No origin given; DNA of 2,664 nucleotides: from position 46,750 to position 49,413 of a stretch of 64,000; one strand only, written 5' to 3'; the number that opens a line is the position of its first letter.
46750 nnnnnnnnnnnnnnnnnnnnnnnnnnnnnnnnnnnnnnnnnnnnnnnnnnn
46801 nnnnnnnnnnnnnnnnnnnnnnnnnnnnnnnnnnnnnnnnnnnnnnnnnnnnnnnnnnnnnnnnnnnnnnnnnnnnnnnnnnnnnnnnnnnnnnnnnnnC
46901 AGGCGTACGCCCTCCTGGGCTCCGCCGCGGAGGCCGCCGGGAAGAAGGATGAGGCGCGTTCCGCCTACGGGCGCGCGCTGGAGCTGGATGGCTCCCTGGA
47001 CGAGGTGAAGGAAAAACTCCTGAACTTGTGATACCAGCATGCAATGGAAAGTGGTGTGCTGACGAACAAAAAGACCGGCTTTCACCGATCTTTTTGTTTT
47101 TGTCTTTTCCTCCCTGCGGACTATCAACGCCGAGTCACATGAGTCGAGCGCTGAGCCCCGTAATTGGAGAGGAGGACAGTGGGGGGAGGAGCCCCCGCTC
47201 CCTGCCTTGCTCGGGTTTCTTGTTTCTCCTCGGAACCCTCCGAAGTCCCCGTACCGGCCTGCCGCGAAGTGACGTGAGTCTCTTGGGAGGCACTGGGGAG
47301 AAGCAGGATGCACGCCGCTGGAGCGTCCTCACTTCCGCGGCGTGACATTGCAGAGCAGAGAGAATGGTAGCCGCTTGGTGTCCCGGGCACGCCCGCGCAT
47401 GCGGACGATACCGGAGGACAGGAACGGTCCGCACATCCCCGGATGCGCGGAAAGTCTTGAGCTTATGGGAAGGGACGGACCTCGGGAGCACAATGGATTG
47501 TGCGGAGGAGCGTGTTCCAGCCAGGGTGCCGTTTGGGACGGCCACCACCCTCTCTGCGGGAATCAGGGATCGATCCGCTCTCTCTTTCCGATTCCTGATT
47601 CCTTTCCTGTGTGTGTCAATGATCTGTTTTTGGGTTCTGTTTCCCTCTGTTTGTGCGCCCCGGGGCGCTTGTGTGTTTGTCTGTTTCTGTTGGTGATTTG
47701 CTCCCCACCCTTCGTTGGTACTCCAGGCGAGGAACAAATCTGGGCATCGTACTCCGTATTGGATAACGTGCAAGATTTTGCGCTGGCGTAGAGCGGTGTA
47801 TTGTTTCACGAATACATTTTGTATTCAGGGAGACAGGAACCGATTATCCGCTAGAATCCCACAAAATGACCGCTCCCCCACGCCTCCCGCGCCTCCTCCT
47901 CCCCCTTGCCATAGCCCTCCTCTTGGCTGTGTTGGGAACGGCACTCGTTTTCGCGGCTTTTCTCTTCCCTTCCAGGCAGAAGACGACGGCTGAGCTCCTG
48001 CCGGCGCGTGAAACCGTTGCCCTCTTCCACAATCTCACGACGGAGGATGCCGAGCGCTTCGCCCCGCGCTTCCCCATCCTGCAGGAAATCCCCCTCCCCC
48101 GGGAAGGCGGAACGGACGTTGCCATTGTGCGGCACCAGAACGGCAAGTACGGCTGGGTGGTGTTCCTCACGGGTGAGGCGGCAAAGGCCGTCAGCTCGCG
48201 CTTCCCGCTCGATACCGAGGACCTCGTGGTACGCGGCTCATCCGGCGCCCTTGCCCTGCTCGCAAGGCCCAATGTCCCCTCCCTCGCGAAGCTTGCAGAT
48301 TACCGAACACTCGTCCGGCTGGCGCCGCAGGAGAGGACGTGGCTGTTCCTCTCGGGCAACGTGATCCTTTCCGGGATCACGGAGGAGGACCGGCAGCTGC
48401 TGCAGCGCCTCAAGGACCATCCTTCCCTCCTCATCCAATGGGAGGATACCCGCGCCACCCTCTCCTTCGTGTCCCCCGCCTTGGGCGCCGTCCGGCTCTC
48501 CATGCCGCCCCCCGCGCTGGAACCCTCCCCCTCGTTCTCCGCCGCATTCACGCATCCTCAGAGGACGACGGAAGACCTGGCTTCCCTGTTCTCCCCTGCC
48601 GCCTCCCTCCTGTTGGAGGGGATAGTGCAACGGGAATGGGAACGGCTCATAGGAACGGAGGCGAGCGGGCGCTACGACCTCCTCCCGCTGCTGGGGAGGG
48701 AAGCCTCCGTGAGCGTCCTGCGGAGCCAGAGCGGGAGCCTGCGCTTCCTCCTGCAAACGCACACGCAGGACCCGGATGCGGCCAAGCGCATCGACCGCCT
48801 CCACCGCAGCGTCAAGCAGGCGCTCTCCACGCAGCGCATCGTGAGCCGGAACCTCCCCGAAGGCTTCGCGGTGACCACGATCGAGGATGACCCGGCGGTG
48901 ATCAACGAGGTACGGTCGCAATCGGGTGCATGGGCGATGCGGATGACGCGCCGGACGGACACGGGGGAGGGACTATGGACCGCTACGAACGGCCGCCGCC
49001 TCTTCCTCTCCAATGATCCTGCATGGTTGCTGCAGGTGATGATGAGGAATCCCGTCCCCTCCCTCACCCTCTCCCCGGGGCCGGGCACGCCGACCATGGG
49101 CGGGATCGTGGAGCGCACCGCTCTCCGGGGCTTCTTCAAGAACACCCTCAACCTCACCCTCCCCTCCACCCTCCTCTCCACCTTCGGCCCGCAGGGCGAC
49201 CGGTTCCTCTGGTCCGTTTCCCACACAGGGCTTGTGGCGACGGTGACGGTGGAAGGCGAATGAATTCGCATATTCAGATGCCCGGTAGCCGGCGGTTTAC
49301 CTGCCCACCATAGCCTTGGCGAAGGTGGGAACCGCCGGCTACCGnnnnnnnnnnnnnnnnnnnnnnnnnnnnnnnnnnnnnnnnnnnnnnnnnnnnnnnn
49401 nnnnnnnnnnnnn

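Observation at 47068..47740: Paralogous large non-coding element, copy 2: strand assignment from G-U pairs, and a variable inserted domain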

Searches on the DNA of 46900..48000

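Call 5: search_rna_families(source=window, start=46900, end=48000, threshold=evalue, max_evalue=10)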
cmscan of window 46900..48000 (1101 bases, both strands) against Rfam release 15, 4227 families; matches with E-value up to 10: 6.
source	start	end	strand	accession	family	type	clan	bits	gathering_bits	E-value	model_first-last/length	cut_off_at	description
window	47060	47140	-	RF02029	sraA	Gene; sRNA;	-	19.6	56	3.8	1-95/95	no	sraA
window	47212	47309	+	RF03565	mir-1282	Gene; miRNA;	-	17.4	107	2.8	1-101/101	no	mir-1282 microRNA precursor family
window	47389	47412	-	RF01356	CRISPR-DR28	Gene; CRISPR;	-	17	35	6.6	1-24/24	no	CRISPR RNA direct repeat element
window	47065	47096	+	RF02621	BSnc120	Gene; sRNA;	-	16.9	114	1.4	39-70/88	no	Brucella sRNA 120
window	47213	47238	+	RF00037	IRE_I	Cis-reg;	-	15.6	34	4.1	1-36/36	no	Iron response element I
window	47070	47118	-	RF00382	DnaX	Cis-reg; frameshift_element;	-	12.7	35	7.7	1-65/65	no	DnaX ribosomal frameshifting element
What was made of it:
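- On Any Rfam 15 family (4227 covariance models, including OLE, ROOL, GOLLD, HEARO, raiA, RNase P, 6S, tmRNA, SRP and the known ribozymes): Copy 2 at E <= 10 gives only unrelated sub-threshold noise (call 5).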

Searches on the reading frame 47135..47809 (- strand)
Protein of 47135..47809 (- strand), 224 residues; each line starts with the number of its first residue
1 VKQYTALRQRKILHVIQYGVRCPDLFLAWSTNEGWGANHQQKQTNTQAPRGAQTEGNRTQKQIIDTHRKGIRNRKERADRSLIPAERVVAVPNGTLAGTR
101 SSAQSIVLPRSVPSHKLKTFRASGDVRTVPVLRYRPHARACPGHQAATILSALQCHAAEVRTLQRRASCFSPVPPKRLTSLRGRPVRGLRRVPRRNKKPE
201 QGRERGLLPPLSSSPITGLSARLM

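Call 13: search_protein_families(library=pfam, proteins=[window:47135-47809:-], max_evalue=0.01)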
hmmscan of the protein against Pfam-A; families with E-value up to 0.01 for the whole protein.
window:47135-47809:- (224 aa): 0 families

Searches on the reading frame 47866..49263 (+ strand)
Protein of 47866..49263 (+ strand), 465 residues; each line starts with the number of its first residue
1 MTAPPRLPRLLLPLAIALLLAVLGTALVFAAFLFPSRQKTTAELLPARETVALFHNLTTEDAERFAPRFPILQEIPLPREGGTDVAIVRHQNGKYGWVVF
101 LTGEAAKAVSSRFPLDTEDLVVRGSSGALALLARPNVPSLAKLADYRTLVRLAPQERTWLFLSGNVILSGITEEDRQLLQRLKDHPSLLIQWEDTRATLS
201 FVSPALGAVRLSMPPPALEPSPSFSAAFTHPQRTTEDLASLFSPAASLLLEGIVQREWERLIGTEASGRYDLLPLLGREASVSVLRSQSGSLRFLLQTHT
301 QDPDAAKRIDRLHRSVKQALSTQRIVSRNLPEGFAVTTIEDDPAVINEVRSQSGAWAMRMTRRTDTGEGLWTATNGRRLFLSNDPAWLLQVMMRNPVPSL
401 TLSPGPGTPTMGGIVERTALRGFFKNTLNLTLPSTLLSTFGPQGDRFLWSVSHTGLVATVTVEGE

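Call 13: search_protein_families(library=pfam, proteins=[window:47866-49263:+], max_evalue=0.01)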
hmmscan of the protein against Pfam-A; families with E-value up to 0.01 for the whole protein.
window:47866-49263:+ (465 aa): 0 families

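Call 18: find_encoding_contigs(protein=window:47866-49263:+, flank=4000, max_places=10)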
Protein window:47866-49263:+ (465 aa): 2 contigs read that carry it; 2 places shown.
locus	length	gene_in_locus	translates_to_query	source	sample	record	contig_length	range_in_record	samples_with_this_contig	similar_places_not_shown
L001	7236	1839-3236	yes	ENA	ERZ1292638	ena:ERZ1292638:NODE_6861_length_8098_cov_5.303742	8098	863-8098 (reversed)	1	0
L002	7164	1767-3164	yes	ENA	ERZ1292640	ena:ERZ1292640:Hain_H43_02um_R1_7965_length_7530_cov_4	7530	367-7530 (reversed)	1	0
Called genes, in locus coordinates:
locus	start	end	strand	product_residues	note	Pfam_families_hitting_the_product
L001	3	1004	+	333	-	?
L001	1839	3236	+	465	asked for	-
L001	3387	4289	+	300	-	PF07549:Sec_GG (weak), PF02355:SecD_SecF_C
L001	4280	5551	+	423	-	PF05697:Trigger_N, PF00254:FKBP_C, PF05698:Trigger_C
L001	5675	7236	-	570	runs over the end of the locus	PF13428:TPR_14 (faint), PF07719:TPR_2 (faint), PF13176:TPR_7 (faint), PF13424:TPR_12 (faint), PF13432:TPR_16 (weak), PF14559:TPR_19 (weak), PF13432:TPR_16, PF13414:TPR_11 (weak), +5 more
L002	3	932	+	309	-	?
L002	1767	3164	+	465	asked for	-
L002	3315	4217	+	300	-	PF07549:Sec_GG (weak), PF02355:SecD_SecF_C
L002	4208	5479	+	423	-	PF05697:Trigger_N, PF00254:FKBP_C, PF05698:Trigger_C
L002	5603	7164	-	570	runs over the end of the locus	PF13428:TPR_14 (faint), PF07719:TPR_2 (faint), PF13176:TPR_7 (faint), PF13424:TPR_12 (faint), PF13432:TPR_16 (weak), PF14559:TPR_19 (weak), PF13432:TPR_16, PF13414:TPR_11 (weak), +5 more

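Call 20: find_homologous_proteins(query=window:47866-49263:+, max_evalue=1e-10)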
Query window:47866-49263:+ (465 aa): 2 proteins with E <= 1e-10 among 8000 candidates.
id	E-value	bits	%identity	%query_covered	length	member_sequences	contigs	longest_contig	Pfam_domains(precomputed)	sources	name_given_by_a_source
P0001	1.3e-243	827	100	82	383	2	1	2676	-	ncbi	ncbi:MAG: hypothetical protein AAB728_03880, partial [Patescibacteria group bacterium]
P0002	5.5e-193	660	68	99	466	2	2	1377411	-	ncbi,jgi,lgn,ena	ncbi:MAG: hypothetical protein WCV62_04145 [Candidatus Peribacteraceae bacterium]|jgi:hypothetical p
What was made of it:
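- Tried and rejected: It found only 2 relatives (call 20).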

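Call 21: find_encoding_contigs(protein=P0002, flank=10000, max_places=10)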
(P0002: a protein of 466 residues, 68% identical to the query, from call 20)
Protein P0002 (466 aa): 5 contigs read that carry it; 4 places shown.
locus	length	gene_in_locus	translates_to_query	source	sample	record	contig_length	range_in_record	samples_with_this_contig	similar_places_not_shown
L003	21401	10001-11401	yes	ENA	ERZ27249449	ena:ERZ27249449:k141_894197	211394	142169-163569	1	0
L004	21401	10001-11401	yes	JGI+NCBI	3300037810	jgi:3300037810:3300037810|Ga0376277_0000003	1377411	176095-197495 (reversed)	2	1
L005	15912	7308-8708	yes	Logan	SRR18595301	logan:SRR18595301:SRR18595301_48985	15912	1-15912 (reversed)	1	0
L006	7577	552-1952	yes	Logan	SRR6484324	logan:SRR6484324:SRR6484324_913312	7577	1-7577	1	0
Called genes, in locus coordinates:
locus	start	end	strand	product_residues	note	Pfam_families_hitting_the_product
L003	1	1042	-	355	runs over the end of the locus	PF06849:DUF1246, PF06973:DUF1297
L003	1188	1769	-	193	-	-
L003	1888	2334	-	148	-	-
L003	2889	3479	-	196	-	-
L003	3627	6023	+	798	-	PF02369:Big_1, PF09134:Invasin_D3, PF18565:Glyco_hydro2_C5 (faint), PF00041:fn3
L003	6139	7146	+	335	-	PF00294:PfkB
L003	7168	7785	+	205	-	-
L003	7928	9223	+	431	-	PF00515:TPR_1 (faint), PF07719:TPR_2 (faint), PF13181:TPR_8 (faint), PF14559:TPR_19 (faint), PF23914:TPR_CcmH_CycH (faint), PF13424:TPR_12 (faint), PF13428:TPR_14 (faint), PF13432:TPR_16 (weak), +2 more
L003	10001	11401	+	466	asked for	-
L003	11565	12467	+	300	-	PF07549:Sec_GG (weak), PF02355:SecD_SecF_C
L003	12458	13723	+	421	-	PF05697:Trigger_N, PF00254:FKBP_C, PF05698:Trigger_C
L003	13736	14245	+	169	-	-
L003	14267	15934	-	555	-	PF13424:TPR_12 (weak), PF13432:TPR_16, PF14559:TPR_19 (weak), PF23914:TPR_CcmH_CycH (weak), PF00515:TPR_1, PF07719:TPR_2 (weak), PF13181:TPR_8 (weak), PF13414:TPR_11, +9 more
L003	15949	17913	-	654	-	PF13328:HD_4, PF04607:RelA_SpoT, PF02824:TGS, PF28438:RelA_RIS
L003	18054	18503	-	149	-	PF02580:Tyr_Deacylase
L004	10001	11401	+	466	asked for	-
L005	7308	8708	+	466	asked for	-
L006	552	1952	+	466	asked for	-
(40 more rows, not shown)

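Call 68: search_protein_families(library=ncbifam, proteins=[window:47866-49263:+], max_evalue=0.01)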
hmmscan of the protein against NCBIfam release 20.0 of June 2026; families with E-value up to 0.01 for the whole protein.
window:47866-49263:+ (465 aa): 0 families

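Call 69: search_protein_families(library=pfam, proteins=[window:47866-49263:+], max_evalue=1)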
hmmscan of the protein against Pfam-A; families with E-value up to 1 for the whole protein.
window:47866-49263:+ (465 aa): 1 family
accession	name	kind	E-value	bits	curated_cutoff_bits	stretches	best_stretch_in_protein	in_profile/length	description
PF10555.14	MraY_sig1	-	0.12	12.4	20.1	1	407-415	3-11/13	Phospho-N-acetylmuramoyl-pentapeptide-transferase signature 1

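Call 79: search_solved_structures(query=window:47866-49263:+, max_evalue=1)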
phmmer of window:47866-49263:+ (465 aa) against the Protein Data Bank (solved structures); distinct sequences matched with E-value up to 1: 0.
